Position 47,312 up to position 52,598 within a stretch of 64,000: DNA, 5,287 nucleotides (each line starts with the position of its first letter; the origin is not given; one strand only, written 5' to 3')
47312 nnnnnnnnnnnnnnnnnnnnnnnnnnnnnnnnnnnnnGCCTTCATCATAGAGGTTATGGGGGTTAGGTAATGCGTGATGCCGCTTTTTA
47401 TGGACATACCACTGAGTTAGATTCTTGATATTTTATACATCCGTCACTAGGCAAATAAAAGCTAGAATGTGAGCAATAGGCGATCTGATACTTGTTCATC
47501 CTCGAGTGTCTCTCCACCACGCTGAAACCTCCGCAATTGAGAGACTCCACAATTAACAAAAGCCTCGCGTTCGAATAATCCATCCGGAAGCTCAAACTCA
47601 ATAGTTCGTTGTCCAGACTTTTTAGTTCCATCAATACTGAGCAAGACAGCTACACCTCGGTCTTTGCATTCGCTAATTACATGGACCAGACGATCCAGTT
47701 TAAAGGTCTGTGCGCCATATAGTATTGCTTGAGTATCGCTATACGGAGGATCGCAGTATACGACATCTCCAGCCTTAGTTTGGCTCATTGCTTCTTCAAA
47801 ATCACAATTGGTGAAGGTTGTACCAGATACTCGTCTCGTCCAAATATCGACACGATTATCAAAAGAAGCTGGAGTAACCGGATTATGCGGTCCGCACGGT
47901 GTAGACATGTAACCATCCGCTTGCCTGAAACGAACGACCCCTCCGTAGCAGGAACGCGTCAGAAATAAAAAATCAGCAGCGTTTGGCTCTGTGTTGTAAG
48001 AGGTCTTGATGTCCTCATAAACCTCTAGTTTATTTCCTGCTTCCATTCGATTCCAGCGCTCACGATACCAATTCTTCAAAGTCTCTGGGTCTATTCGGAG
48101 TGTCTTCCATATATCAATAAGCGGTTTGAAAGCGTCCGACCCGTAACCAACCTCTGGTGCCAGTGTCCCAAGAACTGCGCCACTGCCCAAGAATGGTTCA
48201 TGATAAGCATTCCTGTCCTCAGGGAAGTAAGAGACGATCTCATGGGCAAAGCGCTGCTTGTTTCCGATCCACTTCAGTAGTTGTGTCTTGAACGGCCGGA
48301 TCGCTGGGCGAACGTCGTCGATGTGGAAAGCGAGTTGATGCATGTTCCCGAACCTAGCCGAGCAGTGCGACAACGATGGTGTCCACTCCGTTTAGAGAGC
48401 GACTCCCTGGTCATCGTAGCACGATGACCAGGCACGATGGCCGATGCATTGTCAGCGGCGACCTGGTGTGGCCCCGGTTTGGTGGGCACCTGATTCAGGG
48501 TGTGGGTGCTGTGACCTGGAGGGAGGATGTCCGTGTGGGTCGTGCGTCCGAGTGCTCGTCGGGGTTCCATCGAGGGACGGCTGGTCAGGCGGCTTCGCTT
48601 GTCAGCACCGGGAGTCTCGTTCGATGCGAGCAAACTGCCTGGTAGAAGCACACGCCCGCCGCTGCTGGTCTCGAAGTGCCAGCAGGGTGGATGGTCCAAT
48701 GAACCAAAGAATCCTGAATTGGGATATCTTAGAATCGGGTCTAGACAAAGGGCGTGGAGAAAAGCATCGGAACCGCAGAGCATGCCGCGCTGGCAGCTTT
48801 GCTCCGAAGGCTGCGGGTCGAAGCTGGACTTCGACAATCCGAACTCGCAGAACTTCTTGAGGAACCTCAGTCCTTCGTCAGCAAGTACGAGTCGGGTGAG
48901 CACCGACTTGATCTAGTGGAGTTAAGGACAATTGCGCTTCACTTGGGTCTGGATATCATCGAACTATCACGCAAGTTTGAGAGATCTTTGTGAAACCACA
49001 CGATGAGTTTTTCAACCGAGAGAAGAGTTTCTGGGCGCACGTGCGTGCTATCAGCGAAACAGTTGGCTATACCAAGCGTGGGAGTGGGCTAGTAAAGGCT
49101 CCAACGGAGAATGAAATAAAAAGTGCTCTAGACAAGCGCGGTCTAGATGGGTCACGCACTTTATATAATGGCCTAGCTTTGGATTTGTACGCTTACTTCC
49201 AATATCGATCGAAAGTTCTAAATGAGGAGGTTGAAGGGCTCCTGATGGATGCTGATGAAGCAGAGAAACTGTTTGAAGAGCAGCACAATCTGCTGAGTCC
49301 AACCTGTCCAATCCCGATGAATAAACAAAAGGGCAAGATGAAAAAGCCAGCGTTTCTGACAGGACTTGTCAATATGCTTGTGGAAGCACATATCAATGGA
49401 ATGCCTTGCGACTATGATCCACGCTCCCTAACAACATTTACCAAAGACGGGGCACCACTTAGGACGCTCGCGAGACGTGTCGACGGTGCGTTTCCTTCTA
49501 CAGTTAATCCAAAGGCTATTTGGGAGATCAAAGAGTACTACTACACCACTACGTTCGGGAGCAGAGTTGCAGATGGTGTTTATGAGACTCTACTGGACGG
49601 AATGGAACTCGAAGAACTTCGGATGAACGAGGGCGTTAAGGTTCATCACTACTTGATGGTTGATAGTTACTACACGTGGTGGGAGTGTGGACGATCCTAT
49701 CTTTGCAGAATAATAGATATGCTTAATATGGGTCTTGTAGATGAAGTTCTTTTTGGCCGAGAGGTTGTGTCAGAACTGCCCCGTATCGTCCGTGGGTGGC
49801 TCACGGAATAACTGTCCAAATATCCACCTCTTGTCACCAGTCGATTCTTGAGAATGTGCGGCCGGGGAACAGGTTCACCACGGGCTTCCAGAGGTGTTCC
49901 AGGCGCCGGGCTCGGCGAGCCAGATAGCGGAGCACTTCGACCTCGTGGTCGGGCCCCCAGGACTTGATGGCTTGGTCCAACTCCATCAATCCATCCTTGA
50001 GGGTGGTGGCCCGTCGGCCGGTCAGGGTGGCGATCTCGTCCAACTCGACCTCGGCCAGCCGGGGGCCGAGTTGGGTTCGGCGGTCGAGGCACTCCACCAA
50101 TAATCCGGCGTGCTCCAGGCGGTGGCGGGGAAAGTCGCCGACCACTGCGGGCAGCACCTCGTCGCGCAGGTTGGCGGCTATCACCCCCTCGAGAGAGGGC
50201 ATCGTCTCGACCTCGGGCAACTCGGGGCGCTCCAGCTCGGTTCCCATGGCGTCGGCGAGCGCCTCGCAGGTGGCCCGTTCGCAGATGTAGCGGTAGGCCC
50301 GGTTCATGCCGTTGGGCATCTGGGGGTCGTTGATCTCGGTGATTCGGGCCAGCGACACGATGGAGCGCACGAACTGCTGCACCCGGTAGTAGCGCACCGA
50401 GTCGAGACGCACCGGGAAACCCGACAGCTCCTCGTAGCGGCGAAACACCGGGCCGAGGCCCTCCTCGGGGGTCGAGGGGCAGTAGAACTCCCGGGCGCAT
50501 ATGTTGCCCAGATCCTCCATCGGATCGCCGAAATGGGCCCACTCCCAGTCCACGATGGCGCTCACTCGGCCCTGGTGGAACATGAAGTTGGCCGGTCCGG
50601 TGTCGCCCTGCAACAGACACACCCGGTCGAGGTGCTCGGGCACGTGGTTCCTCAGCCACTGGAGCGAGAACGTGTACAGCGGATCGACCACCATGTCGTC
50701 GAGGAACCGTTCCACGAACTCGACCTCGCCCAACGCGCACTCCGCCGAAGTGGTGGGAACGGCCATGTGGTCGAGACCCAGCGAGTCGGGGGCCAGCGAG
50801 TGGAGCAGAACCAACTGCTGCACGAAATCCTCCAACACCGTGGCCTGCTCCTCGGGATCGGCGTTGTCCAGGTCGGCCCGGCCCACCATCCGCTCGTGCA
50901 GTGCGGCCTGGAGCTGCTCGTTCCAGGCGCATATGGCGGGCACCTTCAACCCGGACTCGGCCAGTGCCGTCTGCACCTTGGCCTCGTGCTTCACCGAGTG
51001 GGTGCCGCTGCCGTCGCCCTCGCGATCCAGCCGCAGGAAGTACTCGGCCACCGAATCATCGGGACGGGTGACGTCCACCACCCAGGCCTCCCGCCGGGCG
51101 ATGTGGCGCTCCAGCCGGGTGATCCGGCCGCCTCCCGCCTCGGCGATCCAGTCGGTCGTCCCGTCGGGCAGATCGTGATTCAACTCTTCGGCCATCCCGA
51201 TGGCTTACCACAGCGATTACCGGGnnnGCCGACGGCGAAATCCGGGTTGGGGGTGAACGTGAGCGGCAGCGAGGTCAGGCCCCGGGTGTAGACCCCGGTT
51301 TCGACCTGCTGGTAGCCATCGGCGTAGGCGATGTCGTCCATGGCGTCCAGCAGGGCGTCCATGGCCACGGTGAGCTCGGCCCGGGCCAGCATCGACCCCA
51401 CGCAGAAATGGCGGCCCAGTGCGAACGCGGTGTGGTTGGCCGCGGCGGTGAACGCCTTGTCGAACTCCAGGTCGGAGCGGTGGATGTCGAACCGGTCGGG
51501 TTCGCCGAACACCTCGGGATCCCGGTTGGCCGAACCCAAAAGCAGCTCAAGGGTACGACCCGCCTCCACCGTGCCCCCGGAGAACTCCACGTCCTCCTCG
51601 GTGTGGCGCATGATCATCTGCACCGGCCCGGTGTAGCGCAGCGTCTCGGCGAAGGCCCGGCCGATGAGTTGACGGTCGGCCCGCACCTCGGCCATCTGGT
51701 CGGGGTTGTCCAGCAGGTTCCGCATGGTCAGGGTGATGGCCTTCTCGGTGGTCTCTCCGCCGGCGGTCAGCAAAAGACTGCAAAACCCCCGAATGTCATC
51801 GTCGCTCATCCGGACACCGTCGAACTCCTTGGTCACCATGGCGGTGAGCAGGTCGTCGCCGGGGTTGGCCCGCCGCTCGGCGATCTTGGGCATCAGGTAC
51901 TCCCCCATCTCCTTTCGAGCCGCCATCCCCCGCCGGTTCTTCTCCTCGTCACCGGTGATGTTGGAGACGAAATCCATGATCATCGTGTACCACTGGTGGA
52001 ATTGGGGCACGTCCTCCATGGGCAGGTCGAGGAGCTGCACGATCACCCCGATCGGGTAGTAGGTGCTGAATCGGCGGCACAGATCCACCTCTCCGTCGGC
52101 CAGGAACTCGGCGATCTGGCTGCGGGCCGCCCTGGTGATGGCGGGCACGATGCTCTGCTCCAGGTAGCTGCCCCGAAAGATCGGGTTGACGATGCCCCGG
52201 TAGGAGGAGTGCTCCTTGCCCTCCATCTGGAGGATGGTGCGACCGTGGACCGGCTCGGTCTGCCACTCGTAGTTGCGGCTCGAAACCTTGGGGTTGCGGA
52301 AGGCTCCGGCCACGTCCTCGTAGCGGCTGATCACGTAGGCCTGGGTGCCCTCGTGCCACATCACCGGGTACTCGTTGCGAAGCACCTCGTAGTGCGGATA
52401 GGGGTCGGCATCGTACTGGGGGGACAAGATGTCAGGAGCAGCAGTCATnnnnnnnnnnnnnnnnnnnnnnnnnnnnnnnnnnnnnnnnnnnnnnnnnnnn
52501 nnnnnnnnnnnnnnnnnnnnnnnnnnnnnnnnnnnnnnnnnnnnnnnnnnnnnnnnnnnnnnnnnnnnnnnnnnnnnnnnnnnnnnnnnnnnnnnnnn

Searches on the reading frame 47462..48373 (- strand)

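Call 63: search_protein_families(library=pfam, proteins=[window:47462-48373:-], max_evalue=0.01)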
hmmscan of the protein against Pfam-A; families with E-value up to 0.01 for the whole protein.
window:47462-48373:- (303 aa): 1 family
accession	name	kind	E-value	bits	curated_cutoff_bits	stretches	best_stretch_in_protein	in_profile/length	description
PF02086.21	MethyltransfD12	-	4.5e-27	95.8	22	1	35-251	1-233/253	D12 class N6 adenine-specific DNA methyltransferase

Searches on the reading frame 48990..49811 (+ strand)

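Call 63: search_protein_families(library=pfam, proteins=[window:48990-49811:+], max_evalue=0.01)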
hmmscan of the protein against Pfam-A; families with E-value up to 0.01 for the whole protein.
window:48990-49811:+ (273 aa): 2 families
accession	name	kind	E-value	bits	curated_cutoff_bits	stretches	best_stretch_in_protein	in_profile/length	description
PF24736.1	DUF7687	-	1.2e-87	292.8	26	1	86-270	1-187/187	Domain of unknown function (DUF7687)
PF24739.1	DUF7690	-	1.4e-19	70.8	25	1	1-79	1-83/84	Domain of unknown function (DUF7690)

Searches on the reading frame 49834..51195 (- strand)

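Call 63: search_protein_families(library=pfam, proteins=[window:49834-51195:-], max_evalue=0.01)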
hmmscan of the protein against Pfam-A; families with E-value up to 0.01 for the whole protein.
window:49834-51195:- (453 aa): 1 family
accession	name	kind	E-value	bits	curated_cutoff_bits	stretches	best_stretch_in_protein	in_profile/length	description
PF01636.29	APH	-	2.6e-23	83.5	23.2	1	47-255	19-230/239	Phosphotransferase enzyme family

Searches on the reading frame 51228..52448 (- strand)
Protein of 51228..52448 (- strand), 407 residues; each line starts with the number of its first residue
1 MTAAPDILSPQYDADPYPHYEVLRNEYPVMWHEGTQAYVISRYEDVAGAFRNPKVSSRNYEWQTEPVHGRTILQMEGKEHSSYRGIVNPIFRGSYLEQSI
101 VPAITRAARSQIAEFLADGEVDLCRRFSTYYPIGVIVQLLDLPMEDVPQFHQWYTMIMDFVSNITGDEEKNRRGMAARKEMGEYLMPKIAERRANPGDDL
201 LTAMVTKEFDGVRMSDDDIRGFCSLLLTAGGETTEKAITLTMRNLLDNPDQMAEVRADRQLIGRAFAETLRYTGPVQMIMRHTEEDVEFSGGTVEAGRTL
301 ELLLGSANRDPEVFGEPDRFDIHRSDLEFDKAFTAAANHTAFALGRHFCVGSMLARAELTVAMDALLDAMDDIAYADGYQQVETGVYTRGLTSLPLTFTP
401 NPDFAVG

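Call 12: search_protein_families(library=pfam, proteins=[window:51228-52448:-])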
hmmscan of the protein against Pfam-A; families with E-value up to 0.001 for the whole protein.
window:51228-52448:- (407 aa): 1 family
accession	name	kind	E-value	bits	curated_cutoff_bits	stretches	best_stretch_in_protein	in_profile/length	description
PF00067.27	p450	-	2.7e-32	112.6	22.8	1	159-367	193-429/462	Cytochrome P450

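Call 13: find_encoding_contigs(protein=window:51228-52448:-, flank=3000, max_places=10)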
Protein window:51228-52448:- (407 aa): no gene with exactly this product is on record in the collection.

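Call 14: find_related_loci(query=window:51228-52448:-, collection=genome_contigs, flank=10000)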
Query window:51228-52448:- (407 aa) in genome_contigs; peptide patterns used: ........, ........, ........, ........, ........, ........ (x = any residue, [..] = any of these).
68 stretches matched a pattern; 52 encode a relative of the query (tblastn E <= 1e-3); 48 distinct loci.
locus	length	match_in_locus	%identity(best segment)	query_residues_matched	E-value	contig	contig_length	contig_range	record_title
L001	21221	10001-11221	95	1-407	0e+0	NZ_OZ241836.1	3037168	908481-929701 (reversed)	MAG: Candidatus Poriferisocius sp. isolate 5d59ea5e-8437-4482-86ca-0ed14f63a534 chromosome 1, complete sequence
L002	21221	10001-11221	92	1-407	0e+0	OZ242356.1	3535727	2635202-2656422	MAG: Acidimicrobiales bacterium isolate 1ff3c0e0-a0fb-4382-b91d-522820076fd5 genome assembly, chromosome: 1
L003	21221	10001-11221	92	1-407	0e+0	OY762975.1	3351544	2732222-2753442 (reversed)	MAG: Acidimicrobiales bacterium isolate b2754c8c-b586-4d69-863e-0c5c3858fa40 genome assembly, chromosome: 1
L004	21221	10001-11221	93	1-407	0e+0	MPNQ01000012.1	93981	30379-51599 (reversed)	MAG: marine group bacterium Sva0996 bin134 NODE_392_length_93981_cov_18.4115_ID_783, whole genome shotgun sequence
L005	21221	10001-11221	92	1-407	0e+0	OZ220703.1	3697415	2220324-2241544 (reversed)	MAG: Acidimicrobiales bacterium isolate 8adfe4d6-2910-4d5b-99a4-34b3ebb1dbab genome assembly, chromosome: 1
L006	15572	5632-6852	92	1-407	0e+0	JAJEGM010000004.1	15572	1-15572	MAG: Acidimicrobiia bacterium isolate p16x57bins.12 k141_918544, whole genome shotgun sequence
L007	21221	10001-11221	92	1-407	0e+0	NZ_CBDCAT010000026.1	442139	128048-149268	MAG: Candidatus Poriferisocius sp. isolate 6a58050e-6236-4a06-828a-e3003a3fcb77 contig_26, whole genome shotgun sequence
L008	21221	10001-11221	92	1-407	0e+0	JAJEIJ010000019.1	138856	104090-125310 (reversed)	MAG: Acidimicrobiia bacterium isolate p16x65bins.37 k141_45985, whole genome shotgun sequence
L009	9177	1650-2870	92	1-407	0e+0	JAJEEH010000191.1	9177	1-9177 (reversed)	MAG: Acidimicrobiia bacterium isolate p16x34bins.22 k141_542705, whole genome shotgun sequence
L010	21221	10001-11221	92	1-407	0e+0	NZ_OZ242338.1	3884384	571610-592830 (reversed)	MAG: Candidatus Poriferisocius sp. isolate b1648d6f-d579-441a-9e02-68cbdfacbddd chromosome 1, complete sequence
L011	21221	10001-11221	92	1-407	0e+0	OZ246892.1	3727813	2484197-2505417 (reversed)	MAG: Acidimicrobiales bacterium isolate 3c6b77ed-a9df-485c-af98-3e10d3554373 genome assembly, chromosome: 1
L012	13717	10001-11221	92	1-407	0e+0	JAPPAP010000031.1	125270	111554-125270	MAG: bacterium isolate IRC1_bin_38 NODE_138_length_125270_cov_32.1634, whole genome shotgun sequence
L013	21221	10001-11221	92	1-407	0e+0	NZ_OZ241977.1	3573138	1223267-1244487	MAG: Candidatus Poriferisocius sp. isolate 487b4cec-4729-4ab4-8a52-7084cce3f8e8 chromosome 1, complete sequence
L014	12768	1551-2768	93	2-407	0e+0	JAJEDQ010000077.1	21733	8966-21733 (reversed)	MAG: Acidimicrobiia bacterium isolate p16x33bins.34 k141_587637, whole genome shotgun sequence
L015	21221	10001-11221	92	1-407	0e+0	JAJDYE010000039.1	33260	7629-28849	MAG: Acidimicrobiia bacterium isolate jk18x27bins.72 k141_471157, whole genome shotgun sequence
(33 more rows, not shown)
